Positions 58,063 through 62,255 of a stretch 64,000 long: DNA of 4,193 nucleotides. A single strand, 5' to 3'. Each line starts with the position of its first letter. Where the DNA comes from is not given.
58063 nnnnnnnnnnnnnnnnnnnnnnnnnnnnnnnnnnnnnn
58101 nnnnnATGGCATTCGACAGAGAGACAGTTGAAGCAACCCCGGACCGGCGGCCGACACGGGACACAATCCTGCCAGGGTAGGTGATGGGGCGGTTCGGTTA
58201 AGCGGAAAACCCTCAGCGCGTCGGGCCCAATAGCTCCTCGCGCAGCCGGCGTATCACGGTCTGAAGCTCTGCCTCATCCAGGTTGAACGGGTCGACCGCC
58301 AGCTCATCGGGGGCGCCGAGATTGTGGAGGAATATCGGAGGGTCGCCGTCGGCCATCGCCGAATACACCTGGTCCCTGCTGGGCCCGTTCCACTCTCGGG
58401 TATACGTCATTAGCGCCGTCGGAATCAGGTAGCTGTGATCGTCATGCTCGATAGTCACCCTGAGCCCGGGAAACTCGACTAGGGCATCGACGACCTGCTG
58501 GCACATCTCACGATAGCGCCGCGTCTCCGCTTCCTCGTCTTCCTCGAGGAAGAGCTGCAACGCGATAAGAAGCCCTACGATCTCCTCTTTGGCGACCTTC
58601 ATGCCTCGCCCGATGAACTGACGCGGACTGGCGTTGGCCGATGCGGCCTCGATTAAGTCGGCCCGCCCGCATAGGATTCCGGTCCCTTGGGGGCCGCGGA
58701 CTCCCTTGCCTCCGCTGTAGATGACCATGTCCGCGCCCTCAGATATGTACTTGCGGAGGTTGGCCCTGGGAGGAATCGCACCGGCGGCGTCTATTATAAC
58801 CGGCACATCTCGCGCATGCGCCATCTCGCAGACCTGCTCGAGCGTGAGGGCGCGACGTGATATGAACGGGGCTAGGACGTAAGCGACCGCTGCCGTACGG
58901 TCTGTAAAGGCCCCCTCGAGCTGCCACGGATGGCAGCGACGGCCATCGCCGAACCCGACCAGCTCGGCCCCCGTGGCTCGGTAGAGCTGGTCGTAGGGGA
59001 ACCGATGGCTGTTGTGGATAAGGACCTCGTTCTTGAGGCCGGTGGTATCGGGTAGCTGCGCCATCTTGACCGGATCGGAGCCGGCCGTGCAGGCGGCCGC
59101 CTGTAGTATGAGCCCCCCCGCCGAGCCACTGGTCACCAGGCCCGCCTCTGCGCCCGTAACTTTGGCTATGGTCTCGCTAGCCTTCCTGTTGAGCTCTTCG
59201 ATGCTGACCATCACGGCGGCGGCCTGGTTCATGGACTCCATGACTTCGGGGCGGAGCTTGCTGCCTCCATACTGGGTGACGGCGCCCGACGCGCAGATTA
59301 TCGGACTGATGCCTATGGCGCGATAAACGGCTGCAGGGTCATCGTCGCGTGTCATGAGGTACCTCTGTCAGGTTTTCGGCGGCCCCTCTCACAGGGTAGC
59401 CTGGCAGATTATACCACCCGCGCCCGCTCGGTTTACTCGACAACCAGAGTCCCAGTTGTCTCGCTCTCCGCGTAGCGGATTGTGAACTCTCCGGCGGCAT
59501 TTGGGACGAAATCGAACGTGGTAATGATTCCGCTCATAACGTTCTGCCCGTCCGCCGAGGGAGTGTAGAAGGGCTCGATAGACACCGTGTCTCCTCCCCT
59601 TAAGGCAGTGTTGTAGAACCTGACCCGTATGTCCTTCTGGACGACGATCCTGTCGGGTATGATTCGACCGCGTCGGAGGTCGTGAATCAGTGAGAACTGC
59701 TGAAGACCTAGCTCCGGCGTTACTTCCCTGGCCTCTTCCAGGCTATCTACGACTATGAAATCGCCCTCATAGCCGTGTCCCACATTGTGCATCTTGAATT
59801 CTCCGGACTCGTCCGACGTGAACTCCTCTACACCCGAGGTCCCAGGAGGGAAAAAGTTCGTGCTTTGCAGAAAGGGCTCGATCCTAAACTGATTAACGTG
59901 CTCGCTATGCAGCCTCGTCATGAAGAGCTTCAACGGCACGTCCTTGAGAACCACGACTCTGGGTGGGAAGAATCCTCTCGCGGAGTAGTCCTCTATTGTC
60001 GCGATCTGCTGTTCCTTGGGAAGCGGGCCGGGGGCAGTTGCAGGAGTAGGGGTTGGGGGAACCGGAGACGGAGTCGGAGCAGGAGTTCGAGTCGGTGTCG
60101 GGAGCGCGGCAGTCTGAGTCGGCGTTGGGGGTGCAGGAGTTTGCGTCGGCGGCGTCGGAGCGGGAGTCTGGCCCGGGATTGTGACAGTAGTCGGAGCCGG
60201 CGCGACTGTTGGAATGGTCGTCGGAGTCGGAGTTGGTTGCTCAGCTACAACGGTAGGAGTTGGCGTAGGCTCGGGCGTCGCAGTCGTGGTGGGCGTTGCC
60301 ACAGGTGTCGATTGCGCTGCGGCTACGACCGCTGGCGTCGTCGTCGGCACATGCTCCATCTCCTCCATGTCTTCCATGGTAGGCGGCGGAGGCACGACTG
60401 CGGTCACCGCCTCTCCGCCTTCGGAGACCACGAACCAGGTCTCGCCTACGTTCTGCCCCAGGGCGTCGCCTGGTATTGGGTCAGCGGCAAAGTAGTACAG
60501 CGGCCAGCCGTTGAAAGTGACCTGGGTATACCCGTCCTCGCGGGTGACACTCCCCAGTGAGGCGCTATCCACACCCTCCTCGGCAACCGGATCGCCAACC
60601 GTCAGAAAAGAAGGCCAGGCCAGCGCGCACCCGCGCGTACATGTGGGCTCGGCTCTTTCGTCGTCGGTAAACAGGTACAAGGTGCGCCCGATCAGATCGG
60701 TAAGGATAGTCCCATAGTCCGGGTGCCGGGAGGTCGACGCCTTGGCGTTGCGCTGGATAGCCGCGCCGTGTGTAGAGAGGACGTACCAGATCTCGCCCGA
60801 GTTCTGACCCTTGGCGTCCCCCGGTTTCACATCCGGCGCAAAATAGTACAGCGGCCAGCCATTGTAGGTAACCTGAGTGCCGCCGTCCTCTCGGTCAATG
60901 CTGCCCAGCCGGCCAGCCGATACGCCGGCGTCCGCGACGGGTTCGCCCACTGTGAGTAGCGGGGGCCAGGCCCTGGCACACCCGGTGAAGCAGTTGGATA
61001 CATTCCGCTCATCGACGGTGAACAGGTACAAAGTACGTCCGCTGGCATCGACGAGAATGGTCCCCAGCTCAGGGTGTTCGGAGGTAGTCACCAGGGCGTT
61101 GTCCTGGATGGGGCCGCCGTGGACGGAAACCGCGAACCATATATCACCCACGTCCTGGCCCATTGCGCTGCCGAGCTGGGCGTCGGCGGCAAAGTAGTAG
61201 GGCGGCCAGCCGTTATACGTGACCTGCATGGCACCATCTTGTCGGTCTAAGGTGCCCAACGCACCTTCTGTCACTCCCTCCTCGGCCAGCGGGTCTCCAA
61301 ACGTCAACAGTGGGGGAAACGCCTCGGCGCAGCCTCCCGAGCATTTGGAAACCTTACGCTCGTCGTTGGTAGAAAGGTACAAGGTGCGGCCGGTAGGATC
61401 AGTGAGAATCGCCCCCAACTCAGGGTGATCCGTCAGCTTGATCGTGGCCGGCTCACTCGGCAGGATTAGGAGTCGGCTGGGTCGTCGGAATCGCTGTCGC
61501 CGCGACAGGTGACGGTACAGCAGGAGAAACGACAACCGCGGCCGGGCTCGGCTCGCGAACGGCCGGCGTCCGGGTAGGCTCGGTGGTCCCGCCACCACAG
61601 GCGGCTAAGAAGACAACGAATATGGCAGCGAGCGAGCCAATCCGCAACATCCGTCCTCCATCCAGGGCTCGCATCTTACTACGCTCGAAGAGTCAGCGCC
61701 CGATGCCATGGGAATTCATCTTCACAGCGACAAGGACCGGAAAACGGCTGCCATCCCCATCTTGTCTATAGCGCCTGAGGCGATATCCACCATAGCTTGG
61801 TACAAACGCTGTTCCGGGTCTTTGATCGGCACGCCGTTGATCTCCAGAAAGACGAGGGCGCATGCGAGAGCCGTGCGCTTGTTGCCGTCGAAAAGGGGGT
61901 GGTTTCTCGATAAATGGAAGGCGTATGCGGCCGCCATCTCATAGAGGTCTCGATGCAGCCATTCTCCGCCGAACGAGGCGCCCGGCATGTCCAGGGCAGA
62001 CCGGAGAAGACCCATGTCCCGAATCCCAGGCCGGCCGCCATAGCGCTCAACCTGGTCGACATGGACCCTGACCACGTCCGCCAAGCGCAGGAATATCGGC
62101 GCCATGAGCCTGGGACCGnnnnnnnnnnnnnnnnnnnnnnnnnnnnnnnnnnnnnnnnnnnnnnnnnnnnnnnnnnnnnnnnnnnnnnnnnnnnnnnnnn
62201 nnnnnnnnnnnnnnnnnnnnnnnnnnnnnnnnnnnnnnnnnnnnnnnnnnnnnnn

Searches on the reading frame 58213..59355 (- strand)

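Call 55: search_protein_families(library=pfam, proteins=[window:58213-59355:-], max_evalue=0.00001)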
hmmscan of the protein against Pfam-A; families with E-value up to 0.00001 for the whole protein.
window:58213-59355:- (380 aa): 3 families
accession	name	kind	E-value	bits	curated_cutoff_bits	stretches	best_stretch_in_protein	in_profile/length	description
PF03841.19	SelA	-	1.6e-11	44.3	22.8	1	38-284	26-274/367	L-seryl-tRNA selenium transferase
PF00266.25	Aminotran_5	-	3.9e-10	39.7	21.5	1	114-238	98-221/371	Aminotransferase class-V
PF01212.27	Beta_elim_lyase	-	2e-07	31.1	27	1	172-273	151-254/288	Beta-eliminating lyase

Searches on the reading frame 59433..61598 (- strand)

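Call 55: search_protein_families(library=pfam, proteins=[window:59433-61598:-], max_evalue=0.00001)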
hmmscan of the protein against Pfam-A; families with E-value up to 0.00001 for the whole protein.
window:59433-61598:- (721 aa): 1 family
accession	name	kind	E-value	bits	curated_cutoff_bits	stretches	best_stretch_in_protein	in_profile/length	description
PF03640.20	Lipoprotein_15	-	2.6e-69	229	24.4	4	233-274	2-46/47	Secreted repeat of unknown function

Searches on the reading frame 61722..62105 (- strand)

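Call 55: search_protein_families(library=pfam, proteins=[window:61722-62105:-], max_evalue=0.00001)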
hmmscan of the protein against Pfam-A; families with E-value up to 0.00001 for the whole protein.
window:61722-62105:- (127 aa): 1 family
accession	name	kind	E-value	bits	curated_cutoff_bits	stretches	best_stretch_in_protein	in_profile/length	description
PF02661.23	Fic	-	5.5e-15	56.4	24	1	6-87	2-93/93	Fic/DOC family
